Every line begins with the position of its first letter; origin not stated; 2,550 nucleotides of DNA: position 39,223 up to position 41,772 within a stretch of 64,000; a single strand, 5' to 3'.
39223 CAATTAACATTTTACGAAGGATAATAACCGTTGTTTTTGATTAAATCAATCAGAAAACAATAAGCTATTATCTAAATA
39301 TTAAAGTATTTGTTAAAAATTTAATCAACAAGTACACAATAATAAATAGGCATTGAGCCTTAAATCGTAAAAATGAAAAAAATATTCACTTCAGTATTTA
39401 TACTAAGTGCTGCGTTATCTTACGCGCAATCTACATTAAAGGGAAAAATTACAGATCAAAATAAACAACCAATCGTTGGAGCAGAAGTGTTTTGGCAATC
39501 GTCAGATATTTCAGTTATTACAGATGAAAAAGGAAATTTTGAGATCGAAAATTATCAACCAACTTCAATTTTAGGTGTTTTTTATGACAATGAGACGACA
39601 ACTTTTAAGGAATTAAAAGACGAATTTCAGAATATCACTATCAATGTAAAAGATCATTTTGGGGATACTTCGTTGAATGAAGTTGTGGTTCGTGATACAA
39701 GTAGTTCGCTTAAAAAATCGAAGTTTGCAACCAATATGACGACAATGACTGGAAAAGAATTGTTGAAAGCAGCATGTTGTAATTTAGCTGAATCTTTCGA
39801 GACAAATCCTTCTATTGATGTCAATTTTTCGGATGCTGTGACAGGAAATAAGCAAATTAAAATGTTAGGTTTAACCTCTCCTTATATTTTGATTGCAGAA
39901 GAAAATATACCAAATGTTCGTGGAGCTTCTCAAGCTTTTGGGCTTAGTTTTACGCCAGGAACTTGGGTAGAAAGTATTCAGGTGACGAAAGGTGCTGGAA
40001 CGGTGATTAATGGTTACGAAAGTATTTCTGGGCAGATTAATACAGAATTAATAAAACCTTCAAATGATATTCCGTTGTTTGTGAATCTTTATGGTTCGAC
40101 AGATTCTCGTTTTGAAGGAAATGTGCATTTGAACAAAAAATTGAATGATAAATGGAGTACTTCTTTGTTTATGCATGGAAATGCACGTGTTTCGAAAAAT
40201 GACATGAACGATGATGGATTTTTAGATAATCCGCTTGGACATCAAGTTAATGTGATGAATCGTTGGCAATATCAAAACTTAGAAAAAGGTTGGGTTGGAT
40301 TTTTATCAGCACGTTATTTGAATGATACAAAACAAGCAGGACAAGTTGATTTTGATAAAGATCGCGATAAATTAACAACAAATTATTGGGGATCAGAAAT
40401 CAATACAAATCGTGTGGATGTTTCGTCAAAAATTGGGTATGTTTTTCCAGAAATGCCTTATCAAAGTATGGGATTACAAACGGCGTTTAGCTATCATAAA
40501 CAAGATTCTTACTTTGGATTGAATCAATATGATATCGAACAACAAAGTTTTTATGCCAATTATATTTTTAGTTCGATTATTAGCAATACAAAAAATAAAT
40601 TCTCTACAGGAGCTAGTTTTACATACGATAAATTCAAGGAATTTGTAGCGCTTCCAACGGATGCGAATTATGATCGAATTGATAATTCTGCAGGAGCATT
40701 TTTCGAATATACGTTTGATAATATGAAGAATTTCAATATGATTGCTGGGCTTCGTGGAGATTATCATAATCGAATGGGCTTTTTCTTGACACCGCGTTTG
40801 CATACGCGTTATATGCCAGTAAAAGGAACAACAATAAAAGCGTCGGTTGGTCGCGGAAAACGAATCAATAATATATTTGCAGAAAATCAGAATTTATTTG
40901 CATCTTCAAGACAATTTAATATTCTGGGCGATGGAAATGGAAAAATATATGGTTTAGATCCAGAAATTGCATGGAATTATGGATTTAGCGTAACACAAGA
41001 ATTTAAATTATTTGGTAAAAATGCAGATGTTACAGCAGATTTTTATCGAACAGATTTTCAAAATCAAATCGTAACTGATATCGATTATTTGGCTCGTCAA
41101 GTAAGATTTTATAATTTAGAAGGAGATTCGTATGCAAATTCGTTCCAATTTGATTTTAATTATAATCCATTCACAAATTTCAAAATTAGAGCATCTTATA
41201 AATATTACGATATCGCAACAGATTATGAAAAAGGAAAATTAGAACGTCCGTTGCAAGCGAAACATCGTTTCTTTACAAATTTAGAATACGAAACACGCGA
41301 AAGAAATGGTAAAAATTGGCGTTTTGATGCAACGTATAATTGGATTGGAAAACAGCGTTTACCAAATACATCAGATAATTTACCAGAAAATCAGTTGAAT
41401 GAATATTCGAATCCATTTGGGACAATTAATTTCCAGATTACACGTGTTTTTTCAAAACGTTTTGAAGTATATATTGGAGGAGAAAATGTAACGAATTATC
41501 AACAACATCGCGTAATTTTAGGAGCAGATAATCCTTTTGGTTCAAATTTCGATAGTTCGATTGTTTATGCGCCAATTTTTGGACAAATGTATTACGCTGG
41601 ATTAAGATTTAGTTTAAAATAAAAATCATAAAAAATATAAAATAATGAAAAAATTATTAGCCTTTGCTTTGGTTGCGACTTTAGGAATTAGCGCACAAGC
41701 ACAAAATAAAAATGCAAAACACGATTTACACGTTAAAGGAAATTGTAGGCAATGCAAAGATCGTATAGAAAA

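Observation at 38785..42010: HYC_CC_PP / TonB-dependent receptor / HMA-domain trio: putative metal uptake locus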

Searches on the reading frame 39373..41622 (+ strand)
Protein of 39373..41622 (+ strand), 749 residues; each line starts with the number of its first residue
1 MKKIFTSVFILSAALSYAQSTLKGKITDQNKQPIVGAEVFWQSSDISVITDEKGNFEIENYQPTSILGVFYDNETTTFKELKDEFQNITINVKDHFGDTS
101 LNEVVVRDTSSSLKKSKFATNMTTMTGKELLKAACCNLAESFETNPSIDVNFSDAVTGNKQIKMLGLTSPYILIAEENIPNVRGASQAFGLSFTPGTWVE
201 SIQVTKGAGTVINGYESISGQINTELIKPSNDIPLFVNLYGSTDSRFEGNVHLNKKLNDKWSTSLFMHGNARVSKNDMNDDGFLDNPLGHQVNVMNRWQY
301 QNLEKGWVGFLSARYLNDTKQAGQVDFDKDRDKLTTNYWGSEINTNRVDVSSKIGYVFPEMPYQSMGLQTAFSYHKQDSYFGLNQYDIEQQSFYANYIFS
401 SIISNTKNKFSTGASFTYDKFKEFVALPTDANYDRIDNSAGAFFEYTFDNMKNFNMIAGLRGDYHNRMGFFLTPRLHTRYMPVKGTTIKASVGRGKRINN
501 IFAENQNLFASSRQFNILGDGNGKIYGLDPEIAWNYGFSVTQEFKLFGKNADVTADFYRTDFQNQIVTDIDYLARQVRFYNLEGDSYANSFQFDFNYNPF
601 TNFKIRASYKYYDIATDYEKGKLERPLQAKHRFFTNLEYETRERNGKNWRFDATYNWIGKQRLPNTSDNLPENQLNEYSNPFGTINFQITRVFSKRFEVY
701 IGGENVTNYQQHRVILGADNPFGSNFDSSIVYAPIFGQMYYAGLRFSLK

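Call 3: search_protein_families(library=pfam, proteins=[window:39373-41622:+], max_evalue=0.01)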
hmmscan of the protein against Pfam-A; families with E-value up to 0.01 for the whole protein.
window:39373-41622:+ (749 aa): 3 families
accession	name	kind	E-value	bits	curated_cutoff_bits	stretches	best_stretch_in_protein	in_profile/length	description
PF13715.12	CarbopepD_reg_2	-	3.4e-09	37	32.2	1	22-106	1-88/88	CarboxypepD_reg-like domain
PF07715.20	Plug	-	7.2e-08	33.3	23.9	1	115-220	2-106/107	TonB-dependent Receptor Plug Domain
PF13620.12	CarboxypepD_reg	-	4.3e-06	27.4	32.3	1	21-64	1-48/82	Carboxypeptidase regulatory-like domain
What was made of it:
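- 39373..41622 (+): TonB-dependent transporter, 749 aa. It has a signal peptide, a SusC-type N-terminal extension (about residues 20-95), a TonB-box-like NEVVVRD (102-108), a divergent plug and a beta-barrel. Pfam finds CarbopepD_reg_2 and Plug (call 3).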

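Call 4: search_protein_families(library=ncbifam, proteins=[window:39373-41622:+], max_evalue=0.01)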
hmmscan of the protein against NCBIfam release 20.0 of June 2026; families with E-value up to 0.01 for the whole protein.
window:39373-41622:+ (749 aa): 5 families
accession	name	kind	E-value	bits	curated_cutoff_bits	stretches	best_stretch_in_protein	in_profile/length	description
TIGR04056.1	OMP_RagA_SusC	subfamily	3.9e-12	45.3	368.25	1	21-144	2-120/981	SusC/RagA family TonB-linked outer membrane protein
NF010051.0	PRK13528.1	subfamily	3e-09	35.7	583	1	434-575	419-562/727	FepA family TonB-dependent siderophore receptor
NF010010.0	PRK13483.1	equivalog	1.4e-07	29.9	927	1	92-566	24-490/660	ligand-gated channel protein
NF010048.1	PRK13524.1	subfamily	1.9e-06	26.6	493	1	437-713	432-713/744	FepA family TonB-dependent siderophore receptor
TIGR04134.1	lipo_with_rSAM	hypoth_equivalog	0.00064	19.8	39.8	1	16-65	36-96/150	radical SAM-associated putative lipoprotein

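Call 15: search_solved_structures(query=window:39373-41619:+, max_evalue=0.01)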
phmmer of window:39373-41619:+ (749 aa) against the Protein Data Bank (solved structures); distinct sequences matched with E-value up to 0.01: 7.
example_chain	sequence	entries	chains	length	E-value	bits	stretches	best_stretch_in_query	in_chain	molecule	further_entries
5m9b_A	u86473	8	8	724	0.0012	20.4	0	422-570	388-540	Ferric enterobactin receptor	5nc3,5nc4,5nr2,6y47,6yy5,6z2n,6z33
6i2j_A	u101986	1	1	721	0.0013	20.4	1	422-570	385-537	Ferric enterobactin receptor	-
6q5e_A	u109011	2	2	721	0.0017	20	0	422-570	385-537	Ferric enterobactin receptor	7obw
5out_A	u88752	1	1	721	0.0017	20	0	422-570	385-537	Ferric enterobactin receptor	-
9hfj_A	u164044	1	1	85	0.0043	18.7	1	19-77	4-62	SusC homolog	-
5mzs_A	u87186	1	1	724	0.0059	18.2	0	422-569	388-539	Ferric enterobactin receptor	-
6r1f_A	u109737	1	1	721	0.0086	17.7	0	422-568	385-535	Ferric enterobactin receptor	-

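Call 41: find_homologous_proteins(query=window:39373-41619:+, max_evalue=1e-10)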
Query window:39373-41619:+ (749 aa): 8000 proteins with E <= 1e-10 among 8000 candidates; the best 120 are listed.
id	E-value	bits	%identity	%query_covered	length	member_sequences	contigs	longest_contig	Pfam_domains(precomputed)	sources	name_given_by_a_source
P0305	0.0e+0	1715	100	100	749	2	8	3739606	PF13715.13,PF07715.21,PF13620.13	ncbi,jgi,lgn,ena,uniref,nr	ncbi:TonB-dependent receptor [Empedobacter falsenii]|uniref:TonB-dependent receptor n=1 Tax=Empedoba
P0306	0.0e+0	1713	100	100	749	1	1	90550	PF13715.13,PF07715.21,PF13620.13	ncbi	-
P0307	0.0e+0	1711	100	100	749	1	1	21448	PF13715.13,PF07715.21,PF13620.13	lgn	-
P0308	0.0e+0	1709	99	100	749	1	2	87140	PF13715.13,PF07715.21,PF13620.13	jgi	-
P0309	0.0e+0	1709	100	100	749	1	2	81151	PF13715.13,PF07715.21,PF13620.13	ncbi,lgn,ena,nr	nr:carboxypeptidase-like regulatory domain-containing protein [uncultured Empedobacter sp.]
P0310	0.0e+0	1708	100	100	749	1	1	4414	PF13715.13,PF07715.21,PF13620.13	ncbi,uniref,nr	ncbi:carboxypeptidase-like regulatory domain-containing protein [Empedobacter sp.]|uniref:TonB-depen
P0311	0.0e+0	1707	99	100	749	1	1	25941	PF13715.13,PF07715.21,PF13620.13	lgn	-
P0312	0.0e+0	1707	99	100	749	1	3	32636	PF13715.13,PF07715.21,PF13620.13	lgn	-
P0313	0.0e+0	1689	98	100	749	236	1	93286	PF13715.13,PF07715.21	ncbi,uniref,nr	ncbi:TonB-dependent receptor [Empedobacter tilapiae]|uniref:TonB-dependent receptor n=1 Tax=Empedoba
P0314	0.0e+0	1611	93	100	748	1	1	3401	PF13715.13,PF07715.21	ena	-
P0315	0.0e+0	1611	93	100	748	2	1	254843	PF13715.13,PF07715.21,PF13620.13,PF00593.31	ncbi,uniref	ncbi:TonB-dependent receptor domain-containing protein [Empedobacter brevis]|uniref:TonB-dependent r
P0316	0.0e+0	1584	91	100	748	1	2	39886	PF13715.13,PF07715.21,PF13620.13,PF00593.31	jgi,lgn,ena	-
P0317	0.0e+0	1582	92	100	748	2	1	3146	PF13715.13,PF07715.21,PF13620.13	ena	-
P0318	0.0e+0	1577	92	100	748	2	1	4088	PF13715.13,PF07715.21,PF13620.13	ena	-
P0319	0.0e+0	1546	89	100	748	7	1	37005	PF13715.13,PF07715.21,PF13620.13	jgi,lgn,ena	jgi:outer membrane receptor for ferrienterochelin and colicin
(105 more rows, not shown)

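Call 55: predict_structure(alignment_id=A3)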
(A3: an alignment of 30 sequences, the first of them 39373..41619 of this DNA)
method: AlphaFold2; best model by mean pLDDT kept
length: 749 residues; sequences in the alignment: 30
mean_pLDDT: 69.9   pTM: 0.65
mean pLDDT of the five models: 69.9, 66.8, 66.7, 65.8, 62.0
residues with pLDDT >= 90: 9; 70-90: 520; 50-70: 79; < 50: 141
segments of 3 or more residues with pLDDT < 50: 15-18, 94-125, 143-230, 403-405, 521-526, 733-735
pLDDT, mean of each block of 10 residues (from residue 1): 62 51 86 82 76 81 80 77 81 47 26 28 43 56 38 28 28 25 23 23 25 31 37 72 82 81 82 78 76 82 78 83 84 84 84 81 79 85 86 80 62 82 80 82 80 78 80 81 82 70 74 76 51 79 83 83 78 84 76 84 84 80 77 85 85 84 85 85 84 86 73 69 78 59 80
secondary structure, 60 per line:
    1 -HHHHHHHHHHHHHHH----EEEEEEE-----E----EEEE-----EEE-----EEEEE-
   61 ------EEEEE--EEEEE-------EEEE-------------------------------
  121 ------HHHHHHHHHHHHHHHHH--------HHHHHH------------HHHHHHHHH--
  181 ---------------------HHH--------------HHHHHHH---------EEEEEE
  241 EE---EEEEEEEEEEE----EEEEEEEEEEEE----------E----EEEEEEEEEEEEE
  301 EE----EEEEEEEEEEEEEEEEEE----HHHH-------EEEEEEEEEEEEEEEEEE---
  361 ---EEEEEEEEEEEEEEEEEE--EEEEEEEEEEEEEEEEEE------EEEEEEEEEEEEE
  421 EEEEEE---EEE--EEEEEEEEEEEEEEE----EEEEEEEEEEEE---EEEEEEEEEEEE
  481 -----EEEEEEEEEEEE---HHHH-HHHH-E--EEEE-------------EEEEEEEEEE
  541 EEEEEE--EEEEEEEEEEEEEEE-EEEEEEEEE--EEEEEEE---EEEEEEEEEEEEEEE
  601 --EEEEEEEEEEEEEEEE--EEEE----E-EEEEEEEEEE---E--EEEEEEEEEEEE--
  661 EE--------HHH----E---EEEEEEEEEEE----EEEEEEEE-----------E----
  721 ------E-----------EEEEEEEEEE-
elements in order (helices of 4 or more, strands of 3 or more residues): H2-16 E21-27 E38-41 E47-49 E55-59 E67-71 E74-78 E86-89 H127-143 H152-157 H170-178 H219-225 E235-242 E246-256 E261-272 E288-302 E307-324 H329-332 E340-357 E364-381 E384-401 E408-426 E430-432 E435-449 E454-465 E469-480 E486-497 H501-504 H506-509 E514-517 E531-546 E549-563 E565-573 E576-582 E586-600 E603-618 E621-624 E631-640 E647-658 E682-692 E697-704 E739-748
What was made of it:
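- The plug was modelled at pLDDT below 50 (call 55).
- Tried and rejected: This failed because the plug was modelled at pLDDT 23-56 (call 55).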

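Call 57: fold_search(model_id=the predicted structure, library=pdb)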
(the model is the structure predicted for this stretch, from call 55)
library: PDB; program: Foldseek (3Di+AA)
matches with E <= 10: 818; with E <= 0.001: 296
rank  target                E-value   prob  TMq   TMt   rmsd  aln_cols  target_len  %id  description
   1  5fr8_A                3.9e-20  1.00  0.53  0.56   6.8       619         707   14  Crystal structure of the siderophore receptor PirA from Acinetobacter baumannii (released 2016-05-11)
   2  5mzs                  5.0e-20  1.00  0.52  0.55   6.4       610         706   13  Crystal structure of the ferric enterobactin receptor (PfeA) mutant (R480A_Q482A) from Pseudomonas aeruginosa (released 2018-02-14)
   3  1nqg                  6.2e-20  1.00  0.49  0.62   6.0       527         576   14  OUTER MEMBRANE COBALAMIN TRANSPORTER (BTUB) FROM E. COLI, WITH BOUND CALCIUM (released 2003-04-29)
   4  5out                  6.8e-20  1.00  0.53  0.55   6.1       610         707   13  CRYSTAL STRUCTURE OF THE FERRIC ENTEROBACTIN RECEPTOR (PFEA) MUTANT (G324V) FROM PSEUDOMONAS AERUGINOSA (released 2018-09-05)
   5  3m8b                  1.5e-19  1.00  0.48  0.64   4.6       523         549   15  Crystal structure of spin-labeled BtuB V10R1 in the apo state (released 2010-09-15)
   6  3rgn                  2.3e-19  1.00  0.49  0.65   4.8       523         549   13  Crystal structure of spin-labeled BtuB W371R1 (released 2011-10-26)
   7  1fep                  2.5e-19  1.00  0.52  0.56   7.0       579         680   13  FERRIC ENTEROBACTIN RECEPTOR (released 1999-01-13)
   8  3rgm                  2.6e-19  1.00  0.48  0.64   4.7       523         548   14  Crystal structure of spin-labeled BtuB T156R1 (released 2011-10-26)
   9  2gsk_A                2.9e-19  1.00  0.50  0.63   5.1       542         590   13  Structure of the BtuB:TonB Complex (released 2006-06-13)
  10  5m9b                  2.9e-19  1.00  0.54  0.57   6.0       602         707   13  Crystal structure of the ferric enterobactin receptor (PfeA) from Pseudomonas aeruginosa (released 2018-02-21)
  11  1nqf                  4.1e-19  1.00  0.48  0.64   4.8       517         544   13  OUTER MEMBRANE COBALAMIN TRANSPORTER (BTUB) FROM E. COLI, METHIONINE SUBSTIUTION CONSTRUCT FOR SE-MET SAD PHASING (released 2003-04-29)
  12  6r1f                  4.6e-19  1.00  0.53  0.56   6.5       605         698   13  Crystal structure of the ferric enterobactin receptor mutant R480A from Pseudomonas aeruginosa (PfeA) in complex with en (released 2019-04-10)
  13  9a2z_MODEL_1_A        5.6e-19  1.00  0.51  0.52   7.7       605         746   13  Model of E. coli FepA by in-cell photo-crosslinking MS and deep learning (released 2023-02-24)
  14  1nqe                  9.8e-19  1.00  0.48  0.64   4.6       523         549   14  OUTER MEMBRANE COBALAMIN TRANSPORTER (BTUB) FROM E. COLI (released 2003-04-29)
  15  9nn6_A                1.0e-18  1.00  0.53  0.62   4.8       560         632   12  E. coli Cir in Complex with the RBD of Microcin V (released 2025-09-24)
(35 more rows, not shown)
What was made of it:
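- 39373..41622 (+): The AlphaFold barrel has pLDDT about 80 and Foldseek matches PirA, PfeA, BtuB, OprC and ZnuD at 10-15% identity (calls 55, 57).
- On TonB-dependent transporter: The AlphaFold barrel has pLDDT about 80 and Foldseek probability 1.0 to PirA, PfeA, BtuB and OprC (calls 55, 57).
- On OprC/NosA-type copper TBDR: Identity to OprC is 12-14% (call 57).
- Closest known: OprC / NosA ionic-copper TonB-dependent transporters. Same: The overall barrel fold matches (Foldseek E about 1e-17; call 57).
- Closest known: ZnuD. Different: Identity is 12-13% (call 57).
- Checked: Its AlphaFold barrel matches solved TonB-dependent transporters (calls 55, 57).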

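Call 60: find_related_loci(query=A3, collection=metagenome_contigs, flank=4000)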
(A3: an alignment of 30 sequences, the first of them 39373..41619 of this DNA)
Query A3 (749 aa) in metagenome_contigs; peptide patterns used: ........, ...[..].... (x = any residue, [..] = any of these).
600 stretches matched a pattern (row limit reached: there are more); 584 encode a relative of the query (tblastn E <= 1e-3); the best 80 are kept; 80 distinct loci.
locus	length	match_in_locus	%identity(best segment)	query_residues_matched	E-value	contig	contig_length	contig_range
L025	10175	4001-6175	66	18-746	0e+0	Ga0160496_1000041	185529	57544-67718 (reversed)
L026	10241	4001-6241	64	2-749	0e+0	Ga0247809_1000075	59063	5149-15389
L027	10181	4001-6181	65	17-749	0e+0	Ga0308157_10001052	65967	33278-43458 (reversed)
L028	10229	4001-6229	63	1-749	0e+0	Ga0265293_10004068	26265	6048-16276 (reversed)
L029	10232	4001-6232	63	1-746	0e+0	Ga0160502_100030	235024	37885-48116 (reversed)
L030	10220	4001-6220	64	1-743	0e+0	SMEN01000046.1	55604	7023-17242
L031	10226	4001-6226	64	1-749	0e+0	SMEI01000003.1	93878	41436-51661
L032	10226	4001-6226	64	1-749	0e+0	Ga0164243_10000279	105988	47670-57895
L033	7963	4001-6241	62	1-749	0e+0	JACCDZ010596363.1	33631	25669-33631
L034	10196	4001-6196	65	16-748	0e+0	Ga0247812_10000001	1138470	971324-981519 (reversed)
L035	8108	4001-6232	63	2-749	0e+0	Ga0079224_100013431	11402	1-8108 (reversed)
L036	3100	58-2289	62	2-749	0e+0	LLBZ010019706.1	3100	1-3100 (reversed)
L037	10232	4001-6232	62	1-749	0e+0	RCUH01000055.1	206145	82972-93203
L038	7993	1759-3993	61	1-749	0e+0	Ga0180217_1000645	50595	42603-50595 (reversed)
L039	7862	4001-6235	60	2-749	0e+0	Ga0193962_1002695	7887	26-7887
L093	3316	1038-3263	57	3-749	0e+0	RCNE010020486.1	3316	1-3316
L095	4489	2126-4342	58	8-749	0e+0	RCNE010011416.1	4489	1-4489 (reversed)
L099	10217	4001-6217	58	4-746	0e+0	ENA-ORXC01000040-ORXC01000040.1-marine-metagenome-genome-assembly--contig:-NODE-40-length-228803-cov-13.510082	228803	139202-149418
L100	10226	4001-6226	57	1-746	0e+0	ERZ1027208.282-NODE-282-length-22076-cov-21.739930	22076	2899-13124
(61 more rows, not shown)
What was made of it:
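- Tried and rejected: I used the TBDR alignment instead (call 60).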

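Call 64: search_protein_families(library=pfam, proteins=[L095:268-2040:+, L093:2-463:+, L093:498-923:+, L100:2-1000:+, L100:927-1481:+, L100:1468-3990:+, L099:3761-4100:+, L099:3216-3689:+, L095:2-271:+], max_evalue=0.001)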
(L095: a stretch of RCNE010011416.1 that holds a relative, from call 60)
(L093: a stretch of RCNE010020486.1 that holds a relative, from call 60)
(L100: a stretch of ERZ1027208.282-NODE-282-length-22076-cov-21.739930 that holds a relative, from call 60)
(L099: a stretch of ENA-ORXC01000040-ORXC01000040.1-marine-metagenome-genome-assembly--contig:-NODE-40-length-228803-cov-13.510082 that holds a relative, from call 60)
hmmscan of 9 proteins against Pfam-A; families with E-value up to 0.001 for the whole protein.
L095:268-2040:+ (591 aa): 8 families
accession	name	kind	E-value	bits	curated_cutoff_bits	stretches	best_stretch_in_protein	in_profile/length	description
PF16576.10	HlyD_D23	-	1.3e-69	234.2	30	1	108-316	4-214/214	Barrel-sandwich domain of CusB or HlyD membrane-fusion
PF11827.13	DUF3347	-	2.6e-23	83.1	25.5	1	454-546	1-92/93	Protein of unknown function (DUF3347)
PF13437.12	HlyD_3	-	5.7e-21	75.7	22.2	1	213-313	2-106/106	HlyD family secretion protein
PF19335.5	HMBD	-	7e-10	39.1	23.6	1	45-71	2-28/28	Heavy metal binding domain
PF13533.13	Biotin_lipoyl_2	-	2.8e-07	30.6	29.8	0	216-241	6-31/32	Biotin-lipoyl like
PF00364.28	Biotin_lipoyl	-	3.2e-05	24.1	22.1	0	208-241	40-73/73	Biotin-requiring enzyme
PF12700.13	HlyD_2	-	0.00023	20.5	25.1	1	227-288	248-305/416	HlyD family secretion protein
PF16572.11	HlyD_D4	-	0.00027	21.2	26.4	1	152-206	1-54/55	Long alpha hairpin domain of cation efflux system protein, CusB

L093:2-463:+ (154 aa): 1 family
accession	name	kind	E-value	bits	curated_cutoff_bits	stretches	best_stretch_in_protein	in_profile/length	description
PF11827.13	DUF3347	-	2e-20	73.8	25.5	1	17-109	1-92/93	Protein of unknown function (DUF3347)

L093:498-923:+ (142 aa): 1 family
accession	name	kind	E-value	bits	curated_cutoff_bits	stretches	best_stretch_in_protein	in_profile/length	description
PF00403.32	HMA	-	6.9e-10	39.6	24.8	1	52-105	9-62/62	Heavy-metal-associated domain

L100:2-1000:+ (333 aa): 1 family
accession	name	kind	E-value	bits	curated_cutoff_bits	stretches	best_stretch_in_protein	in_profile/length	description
PF07731.20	Cu-oxidase_2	-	2.9e-29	102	20.4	1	22-135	7-133/137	Multicopper oxidase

L100:927-1481:+ (185 aa): 1 family
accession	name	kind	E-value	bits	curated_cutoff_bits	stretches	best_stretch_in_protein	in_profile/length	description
PF03713.19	DUF305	-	5e-12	46.6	27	1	127-177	1-53/151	Domain of unknown function (DUF305)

L100:1468-3990:+ (841 aa): 5 families
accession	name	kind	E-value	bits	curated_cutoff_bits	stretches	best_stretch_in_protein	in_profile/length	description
PF00122.25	E1-E2_ATPase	-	1.1e-58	198.2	28.1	1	323-504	1-180/181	E1-E2 ATPase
PF00702.32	Hydrolase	-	1.8e-31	110.5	26.4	1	521-739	1-190/191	haloacid dehalogenase-like hydrolase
PF19335.5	HMBD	-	6.9e-26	90.3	23.6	2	139-164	2-27/28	Heavy metal binding domain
PF00403.32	HMA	-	1.8e-10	41.5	24.8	1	11-70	1-61/62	Heavy-metal-associated domain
PF08282.18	Hydrolase_3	-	1.3e-08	35.4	20.9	1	714-771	197-254/255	haloacid dehalogenase-like hydrolase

L099:3761-4100:+ (113 aa): 1 family
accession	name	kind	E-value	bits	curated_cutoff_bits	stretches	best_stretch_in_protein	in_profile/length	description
PF00403.32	HMA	-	3.8e-08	34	24.8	1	4-49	1-46/62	Heavy-metal-associated domain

L099:3216-3689:+ (158 aa): 0 families

L095:2-271:+ (90 aa): 0 families

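Call 83: search_solved_structures(query=A3, max_evalue=0.001, show_alignments=2)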
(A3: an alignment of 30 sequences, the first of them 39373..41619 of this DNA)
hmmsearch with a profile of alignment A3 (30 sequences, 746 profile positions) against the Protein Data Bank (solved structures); distinct sequences matched with E-value up to 0.001: 4.
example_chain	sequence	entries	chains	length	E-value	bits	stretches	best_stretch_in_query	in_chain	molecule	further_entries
8aa4_A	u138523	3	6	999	1.4e-12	49.8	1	9-142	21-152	SusC homolog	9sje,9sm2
9hfj_A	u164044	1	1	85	4.6e-10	41.5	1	19-94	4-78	SusC homolog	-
2hdf_A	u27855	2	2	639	0.00014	23.3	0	405-487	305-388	Colicin I receptor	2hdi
9nn6_A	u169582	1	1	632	0.00022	22.7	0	405-487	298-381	Colicin I receptor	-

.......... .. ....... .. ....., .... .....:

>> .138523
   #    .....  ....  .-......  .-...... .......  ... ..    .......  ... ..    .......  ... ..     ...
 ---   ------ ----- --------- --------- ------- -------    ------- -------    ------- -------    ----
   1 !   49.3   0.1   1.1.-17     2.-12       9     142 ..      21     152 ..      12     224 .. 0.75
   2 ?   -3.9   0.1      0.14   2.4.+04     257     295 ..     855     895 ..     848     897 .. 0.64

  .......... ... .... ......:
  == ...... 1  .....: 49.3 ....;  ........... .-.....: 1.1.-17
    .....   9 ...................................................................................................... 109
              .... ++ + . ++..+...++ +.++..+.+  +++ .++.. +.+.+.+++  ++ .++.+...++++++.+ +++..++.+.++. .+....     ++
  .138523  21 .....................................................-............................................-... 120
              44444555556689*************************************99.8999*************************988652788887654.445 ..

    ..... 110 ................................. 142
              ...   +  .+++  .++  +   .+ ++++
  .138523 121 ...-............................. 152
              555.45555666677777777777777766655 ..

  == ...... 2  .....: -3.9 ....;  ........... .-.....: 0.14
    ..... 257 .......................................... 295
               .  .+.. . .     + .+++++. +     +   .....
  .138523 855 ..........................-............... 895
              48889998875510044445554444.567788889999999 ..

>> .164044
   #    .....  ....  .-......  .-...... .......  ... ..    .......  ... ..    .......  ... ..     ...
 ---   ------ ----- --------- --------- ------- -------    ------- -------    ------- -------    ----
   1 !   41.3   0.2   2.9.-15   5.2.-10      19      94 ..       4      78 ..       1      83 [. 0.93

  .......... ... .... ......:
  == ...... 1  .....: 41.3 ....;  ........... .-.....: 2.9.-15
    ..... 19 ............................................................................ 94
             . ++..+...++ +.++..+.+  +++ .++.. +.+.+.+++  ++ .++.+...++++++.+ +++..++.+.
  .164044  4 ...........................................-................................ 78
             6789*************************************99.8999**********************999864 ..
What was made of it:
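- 39373..41622 (+): The N-terminal extension matches solved SusC extensions (call 83).
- Tried and rejected: Sequence alignment to solved TBDRs covers only the N-terminal extension or part of the barrel (calls 15, 83).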
